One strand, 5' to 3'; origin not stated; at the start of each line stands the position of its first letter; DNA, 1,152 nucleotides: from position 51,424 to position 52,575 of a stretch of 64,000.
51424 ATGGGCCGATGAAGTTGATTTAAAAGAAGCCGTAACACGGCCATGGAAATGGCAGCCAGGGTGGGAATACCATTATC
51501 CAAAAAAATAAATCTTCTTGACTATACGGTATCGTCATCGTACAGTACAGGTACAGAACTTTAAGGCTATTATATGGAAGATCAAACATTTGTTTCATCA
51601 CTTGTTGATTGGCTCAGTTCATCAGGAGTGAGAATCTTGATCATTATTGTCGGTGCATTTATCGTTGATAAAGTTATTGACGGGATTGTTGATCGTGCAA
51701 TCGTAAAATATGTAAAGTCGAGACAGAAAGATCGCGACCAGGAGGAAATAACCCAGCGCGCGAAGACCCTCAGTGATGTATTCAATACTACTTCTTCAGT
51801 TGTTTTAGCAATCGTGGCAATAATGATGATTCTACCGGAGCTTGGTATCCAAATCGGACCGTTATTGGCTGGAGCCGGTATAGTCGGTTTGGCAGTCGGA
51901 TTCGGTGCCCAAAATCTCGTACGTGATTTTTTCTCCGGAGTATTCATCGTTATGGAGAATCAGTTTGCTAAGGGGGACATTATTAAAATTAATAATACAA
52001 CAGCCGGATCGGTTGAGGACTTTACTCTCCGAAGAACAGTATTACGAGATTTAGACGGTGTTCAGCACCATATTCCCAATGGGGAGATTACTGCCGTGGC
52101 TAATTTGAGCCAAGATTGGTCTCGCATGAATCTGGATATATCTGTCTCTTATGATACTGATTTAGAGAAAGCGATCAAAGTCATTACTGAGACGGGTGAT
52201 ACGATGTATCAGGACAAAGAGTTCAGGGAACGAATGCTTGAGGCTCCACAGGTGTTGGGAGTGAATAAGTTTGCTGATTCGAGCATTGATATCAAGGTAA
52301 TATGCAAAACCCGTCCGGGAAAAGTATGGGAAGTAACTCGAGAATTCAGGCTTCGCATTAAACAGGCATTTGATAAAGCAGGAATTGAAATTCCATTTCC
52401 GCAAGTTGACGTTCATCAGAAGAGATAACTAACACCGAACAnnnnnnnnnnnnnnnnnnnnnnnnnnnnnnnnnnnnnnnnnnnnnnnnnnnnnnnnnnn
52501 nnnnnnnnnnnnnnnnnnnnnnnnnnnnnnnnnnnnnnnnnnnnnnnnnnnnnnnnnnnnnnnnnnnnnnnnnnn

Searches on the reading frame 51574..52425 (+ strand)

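Call 72: search_protein_families(library=pfam, proteins=[window:51574-52425:+], max_evalue=0.001)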
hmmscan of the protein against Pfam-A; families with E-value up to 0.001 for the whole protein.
window:51574-52425:+ (284 aa): 3 families
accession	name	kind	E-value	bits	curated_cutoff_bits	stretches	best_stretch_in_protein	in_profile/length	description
PF00924.24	MS_channel_2nd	-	2.9e-17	63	20.2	1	114-179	1-67/68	Mechanosensitive ion channel, beta-domain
PF21082.3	MS_channel_3rd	-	3e-14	53.6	21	1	186-273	2-88/88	Mechanosensitive ion channel MscS, C-terminal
PF21088.3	MS_channel_1st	-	3e-10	40.3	23.1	1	74-113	3-42/42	Mechanosensitive ion channel, transmembrane helices 2/3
